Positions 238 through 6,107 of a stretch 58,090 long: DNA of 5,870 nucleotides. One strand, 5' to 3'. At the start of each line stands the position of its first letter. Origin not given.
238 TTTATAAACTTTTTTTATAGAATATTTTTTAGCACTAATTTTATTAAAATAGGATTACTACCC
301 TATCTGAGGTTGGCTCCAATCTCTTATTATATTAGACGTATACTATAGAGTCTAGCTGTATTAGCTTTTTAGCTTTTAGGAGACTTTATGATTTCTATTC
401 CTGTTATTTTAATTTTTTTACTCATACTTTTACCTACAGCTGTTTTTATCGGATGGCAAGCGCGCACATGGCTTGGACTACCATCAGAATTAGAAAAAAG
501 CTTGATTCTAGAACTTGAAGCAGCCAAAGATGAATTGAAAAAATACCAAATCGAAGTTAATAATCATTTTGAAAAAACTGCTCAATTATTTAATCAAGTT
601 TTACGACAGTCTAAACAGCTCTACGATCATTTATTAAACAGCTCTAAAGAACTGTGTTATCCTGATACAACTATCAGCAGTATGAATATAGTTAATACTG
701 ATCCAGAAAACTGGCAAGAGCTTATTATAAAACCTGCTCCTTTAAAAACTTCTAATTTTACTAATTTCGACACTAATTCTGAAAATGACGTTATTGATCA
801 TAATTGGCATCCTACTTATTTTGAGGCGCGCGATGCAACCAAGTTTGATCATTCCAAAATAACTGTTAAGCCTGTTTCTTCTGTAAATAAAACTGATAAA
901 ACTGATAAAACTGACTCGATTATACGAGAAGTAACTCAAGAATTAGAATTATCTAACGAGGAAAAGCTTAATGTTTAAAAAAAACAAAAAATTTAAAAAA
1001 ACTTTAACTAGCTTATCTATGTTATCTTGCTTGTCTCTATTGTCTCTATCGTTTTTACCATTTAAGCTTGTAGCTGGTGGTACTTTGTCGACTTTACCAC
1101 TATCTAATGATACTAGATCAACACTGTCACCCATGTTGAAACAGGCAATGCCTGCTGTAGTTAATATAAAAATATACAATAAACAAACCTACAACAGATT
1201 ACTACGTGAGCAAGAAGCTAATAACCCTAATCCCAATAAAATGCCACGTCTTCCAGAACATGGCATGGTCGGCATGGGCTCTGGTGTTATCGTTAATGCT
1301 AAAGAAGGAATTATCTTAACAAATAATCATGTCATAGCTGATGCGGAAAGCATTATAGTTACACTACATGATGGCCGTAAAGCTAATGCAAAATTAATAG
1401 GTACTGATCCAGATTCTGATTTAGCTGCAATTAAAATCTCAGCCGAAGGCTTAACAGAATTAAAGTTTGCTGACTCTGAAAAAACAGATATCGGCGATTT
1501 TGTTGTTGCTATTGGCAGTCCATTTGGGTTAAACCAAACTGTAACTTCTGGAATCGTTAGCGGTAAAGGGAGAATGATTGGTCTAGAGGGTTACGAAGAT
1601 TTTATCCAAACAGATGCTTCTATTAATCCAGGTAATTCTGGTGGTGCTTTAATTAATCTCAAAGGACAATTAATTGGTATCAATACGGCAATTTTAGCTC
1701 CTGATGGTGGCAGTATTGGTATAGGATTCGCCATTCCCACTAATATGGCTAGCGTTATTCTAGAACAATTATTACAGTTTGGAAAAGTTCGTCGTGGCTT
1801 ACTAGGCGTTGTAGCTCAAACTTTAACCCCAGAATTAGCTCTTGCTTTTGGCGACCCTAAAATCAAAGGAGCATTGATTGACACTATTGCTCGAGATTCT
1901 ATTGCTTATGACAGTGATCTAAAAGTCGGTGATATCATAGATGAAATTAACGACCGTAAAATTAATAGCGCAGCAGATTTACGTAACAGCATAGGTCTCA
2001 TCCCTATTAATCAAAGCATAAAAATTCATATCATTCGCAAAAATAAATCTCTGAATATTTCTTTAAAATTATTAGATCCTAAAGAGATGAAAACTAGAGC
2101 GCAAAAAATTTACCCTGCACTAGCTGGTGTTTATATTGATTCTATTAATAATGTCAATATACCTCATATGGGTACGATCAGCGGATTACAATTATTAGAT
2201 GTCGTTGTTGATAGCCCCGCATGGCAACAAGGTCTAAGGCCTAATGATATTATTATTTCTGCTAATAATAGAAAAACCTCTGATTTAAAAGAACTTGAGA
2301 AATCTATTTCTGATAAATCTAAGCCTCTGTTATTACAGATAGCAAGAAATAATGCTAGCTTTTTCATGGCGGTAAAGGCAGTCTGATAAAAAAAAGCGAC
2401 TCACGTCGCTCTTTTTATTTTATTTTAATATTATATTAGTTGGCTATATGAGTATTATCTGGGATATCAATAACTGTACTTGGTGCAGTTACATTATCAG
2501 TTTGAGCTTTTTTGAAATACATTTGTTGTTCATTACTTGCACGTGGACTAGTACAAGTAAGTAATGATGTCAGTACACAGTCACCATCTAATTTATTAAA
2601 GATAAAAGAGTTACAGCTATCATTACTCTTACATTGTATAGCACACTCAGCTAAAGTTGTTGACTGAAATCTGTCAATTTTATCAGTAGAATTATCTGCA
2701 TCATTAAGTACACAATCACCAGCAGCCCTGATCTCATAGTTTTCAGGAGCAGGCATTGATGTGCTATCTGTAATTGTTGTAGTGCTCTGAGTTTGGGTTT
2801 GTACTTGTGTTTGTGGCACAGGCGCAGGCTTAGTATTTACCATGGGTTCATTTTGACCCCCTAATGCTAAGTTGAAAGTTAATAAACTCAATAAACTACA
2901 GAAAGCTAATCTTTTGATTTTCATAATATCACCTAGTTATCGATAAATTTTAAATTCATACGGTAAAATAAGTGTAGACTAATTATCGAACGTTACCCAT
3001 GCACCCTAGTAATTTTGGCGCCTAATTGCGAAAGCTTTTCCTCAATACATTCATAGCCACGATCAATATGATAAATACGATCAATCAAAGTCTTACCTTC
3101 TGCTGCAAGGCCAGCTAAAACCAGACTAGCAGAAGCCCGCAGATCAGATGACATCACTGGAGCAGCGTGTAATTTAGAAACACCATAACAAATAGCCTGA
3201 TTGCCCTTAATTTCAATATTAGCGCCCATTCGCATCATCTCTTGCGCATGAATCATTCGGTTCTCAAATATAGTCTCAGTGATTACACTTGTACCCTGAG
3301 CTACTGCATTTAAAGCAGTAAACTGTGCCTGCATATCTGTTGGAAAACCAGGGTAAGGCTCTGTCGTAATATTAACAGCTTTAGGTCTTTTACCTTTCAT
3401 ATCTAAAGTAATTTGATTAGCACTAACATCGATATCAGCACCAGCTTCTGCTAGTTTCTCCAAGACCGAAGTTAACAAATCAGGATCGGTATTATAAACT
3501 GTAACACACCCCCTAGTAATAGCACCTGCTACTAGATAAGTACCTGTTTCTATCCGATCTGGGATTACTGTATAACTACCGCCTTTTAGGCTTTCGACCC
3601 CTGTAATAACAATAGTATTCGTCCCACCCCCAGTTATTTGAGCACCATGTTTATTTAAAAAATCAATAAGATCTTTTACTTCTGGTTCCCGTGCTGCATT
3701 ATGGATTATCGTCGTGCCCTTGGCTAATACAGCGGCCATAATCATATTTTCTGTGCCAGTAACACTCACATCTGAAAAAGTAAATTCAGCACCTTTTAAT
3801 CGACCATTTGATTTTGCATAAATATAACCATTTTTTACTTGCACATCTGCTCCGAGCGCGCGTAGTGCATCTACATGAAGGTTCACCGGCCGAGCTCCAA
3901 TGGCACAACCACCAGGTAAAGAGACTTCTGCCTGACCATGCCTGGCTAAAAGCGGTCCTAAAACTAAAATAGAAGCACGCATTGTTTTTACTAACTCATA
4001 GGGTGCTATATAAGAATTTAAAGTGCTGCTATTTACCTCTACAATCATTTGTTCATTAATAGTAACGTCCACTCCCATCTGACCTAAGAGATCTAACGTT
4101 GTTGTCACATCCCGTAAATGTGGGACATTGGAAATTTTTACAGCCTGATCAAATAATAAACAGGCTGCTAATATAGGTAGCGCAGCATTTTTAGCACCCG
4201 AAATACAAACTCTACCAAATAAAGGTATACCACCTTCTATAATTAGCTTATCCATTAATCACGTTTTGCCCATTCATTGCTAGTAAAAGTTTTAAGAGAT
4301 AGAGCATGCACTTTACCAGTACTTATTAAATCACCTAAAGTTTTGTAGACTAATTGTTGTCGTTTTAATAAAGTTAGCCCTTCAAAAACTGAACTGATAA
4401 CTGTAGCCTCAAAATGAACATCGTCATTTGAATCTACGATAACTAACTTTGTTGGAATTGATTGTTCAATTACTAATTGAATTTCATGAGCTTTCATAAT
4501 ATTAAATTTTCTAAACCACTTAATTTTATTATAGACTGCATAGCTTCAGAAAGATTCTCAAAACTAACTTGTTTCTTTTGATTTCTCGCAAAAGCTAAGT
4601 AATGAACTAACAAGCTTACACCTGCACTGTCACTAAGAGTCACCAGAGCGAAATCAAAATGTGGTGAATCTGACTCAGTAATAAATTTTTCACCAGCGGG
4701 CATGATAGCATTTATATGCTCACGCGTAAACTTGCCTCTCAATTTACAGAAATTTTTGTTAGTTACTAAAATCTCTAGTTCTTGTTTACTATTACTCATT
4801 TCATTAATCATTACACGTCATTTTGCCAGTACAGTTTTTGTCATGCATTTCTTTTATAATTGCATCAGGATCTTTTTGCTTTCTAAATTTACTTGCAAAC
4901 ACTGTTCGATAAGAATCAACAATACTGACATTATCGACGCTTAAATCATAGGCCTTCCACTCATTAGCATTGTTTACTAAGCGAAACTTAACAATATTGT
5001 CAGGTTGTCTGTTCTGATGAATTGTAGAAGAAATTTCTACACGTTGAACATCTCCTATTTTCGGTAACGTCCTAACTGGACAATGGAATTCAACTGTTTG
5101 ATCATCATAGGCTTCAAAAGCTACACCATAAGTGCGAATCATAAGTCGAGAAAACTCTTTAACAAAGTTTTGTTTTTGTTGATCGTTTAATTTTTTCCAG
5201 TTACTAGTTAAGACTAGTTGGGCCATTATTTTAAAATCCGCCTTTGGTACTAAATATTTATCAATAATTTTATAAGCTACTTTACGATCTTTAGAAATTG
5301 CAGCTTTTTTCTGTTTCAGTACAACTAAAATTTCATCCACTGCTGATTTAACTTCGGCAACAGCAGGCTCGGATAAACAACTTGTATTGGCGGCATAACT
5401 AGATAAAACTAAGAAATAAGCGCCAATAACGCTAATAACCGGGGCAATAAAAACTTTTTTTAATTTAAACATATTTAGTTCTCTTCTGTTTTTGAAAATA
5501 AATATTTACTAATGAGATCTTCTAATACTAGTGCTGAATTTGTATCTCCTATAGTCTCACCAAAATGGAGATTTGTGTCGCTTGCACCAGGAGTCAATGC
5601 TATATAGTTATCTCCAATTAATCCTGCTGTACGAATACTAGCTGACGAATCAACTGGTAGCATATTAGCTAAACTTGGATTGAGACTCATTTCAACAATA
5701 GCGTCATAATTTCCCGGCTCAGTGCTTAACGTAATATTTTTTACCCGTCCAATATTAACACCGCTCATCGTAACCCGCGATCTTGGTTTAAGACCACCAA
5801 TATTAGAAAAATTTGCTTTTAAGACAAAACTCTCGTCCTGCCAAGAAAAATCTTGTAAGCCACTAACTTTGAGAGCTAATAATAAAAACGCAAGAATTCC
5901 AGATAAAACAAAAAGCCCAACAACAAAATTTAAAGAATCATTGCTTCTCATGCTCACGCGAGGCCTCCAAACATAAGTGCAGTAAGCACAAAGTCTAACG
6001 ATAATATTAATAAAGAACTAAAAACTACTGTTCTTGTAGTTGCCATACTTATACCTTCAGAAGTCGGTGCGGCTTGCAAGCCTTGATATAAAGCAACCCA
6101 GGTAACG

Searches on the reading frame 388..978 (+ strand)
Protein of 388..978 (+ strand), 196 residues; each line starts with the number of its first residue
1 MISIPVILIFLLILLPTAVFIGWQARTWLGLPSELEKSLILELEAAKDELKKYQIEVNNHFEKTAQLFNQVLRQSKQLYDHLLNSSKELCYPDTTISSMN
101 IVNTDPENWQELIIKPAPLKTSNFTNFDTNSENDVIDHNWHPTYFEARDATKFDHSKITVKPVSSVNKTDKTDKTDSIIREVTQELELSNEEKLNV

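Call 54: search_protein_families(library=pfam, proteins=[window:388-978:+], max_evalue=0.00001)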
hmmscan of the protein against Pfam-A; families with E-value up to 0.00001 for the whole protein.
window:388-978:+ (196 aa): 1 family
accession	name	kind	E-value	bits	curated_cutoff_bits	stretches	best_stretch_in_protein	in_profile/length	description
PF06295.17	ZapG-like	-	3.4e-12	46.9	33.5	1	34-99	24-88/123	Z-ring associated protein G-like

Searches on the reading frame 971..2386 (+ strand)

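Call 54: search_protein_families(library=pfam, proteins=[window:971-2386:+], max_evalue=0.00001)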
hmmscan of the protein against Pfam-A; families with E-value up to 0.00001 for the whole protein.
window:971-2386:+ (471 aa): 5 families
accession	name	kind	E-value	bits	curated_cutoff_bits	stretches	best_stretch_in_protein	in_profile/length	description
PF13365.12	Trypsin_2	-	8.6e-32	111.3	27.6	1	103-237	1-144/144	Trypsin-like peptidase domain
PF13180.12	PDZ_2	-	1.3e-17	64.3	27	2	278-367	3-80/80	PDZ domain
PF00089.32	Trypsin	-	4.4e-15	56.5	20.6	1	104-259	28-215/220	Trypsin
PF17820.7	PDZ_6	-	2.8e-14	53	27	1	410-456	4-51/54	PDZ domain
PF00595.29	PDZ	-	1.4e-11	45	23.2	0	289-354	23-80/81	PDZ domain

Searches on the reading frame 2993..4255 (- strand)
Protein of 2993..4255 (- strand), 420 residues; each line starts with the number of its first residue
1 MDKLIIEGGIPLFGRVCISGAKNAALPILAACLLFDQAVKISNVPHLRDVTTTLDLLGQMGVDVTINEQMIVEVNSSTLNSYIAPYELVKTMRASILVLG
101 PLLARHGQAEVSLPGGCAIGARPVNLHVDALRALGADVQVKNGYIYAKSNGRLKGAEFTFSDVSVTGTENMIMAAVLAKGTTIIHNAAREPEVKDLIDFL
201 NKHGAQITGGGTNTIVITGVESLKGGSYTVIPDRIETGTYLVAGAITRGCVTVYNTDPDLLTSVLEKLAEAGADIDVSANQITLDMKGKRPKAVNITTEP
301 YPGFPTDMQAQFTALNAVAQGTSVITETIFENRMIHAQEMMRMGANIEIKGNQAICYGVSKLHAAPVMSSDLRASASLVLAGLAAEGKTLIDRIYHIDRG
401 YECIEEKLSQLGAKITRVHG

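Call 54: search_protein_families(library=pfam, proteins=[window:2993-4255:-], max_evalue=0.00001)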
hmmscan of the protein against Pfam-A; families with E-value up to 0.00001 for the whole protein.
window:2993-4255:- (420 aa): 1 family
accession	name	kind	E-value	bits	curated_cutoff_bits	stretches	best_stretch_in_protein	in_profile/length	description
PF00275.25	EPSP_synthase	-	4.5e-119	398.3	22.8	1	8-408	3-417/417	EPSP synthase (3-phosphoshikimate 1-carboxyvinyltransferase)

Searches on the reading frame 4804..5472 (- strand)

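Call 54: search_protein_families(library=pfam, proteins=[window:4804-5472:-], max_evalue=0.00001)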
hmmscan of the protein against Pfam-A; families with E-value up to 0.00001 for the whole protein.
window:4804-5472:- (222 aa): 1 family
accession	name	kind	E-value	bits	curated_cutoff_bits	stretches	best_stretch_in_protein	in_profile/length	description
PF05494.18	MlaC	-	8.1e-41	140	26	1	43-210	2-165/166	MlaC protein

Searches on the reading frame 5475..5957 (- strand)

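Call 54: search_protein_families(library=pfam, proteins=[window:5475-5957:-], max_evalue=0.00001)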
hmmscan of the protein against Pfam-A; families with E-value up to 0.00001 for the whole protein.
window:5475-5957:- (160 aa): 1 family
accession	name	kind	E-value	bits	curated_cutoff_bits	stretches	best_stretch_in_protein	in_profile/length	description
PF02470.25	MlaD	-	1.9e-20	73.3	25.1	1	46-124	5-81/81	MlaD protein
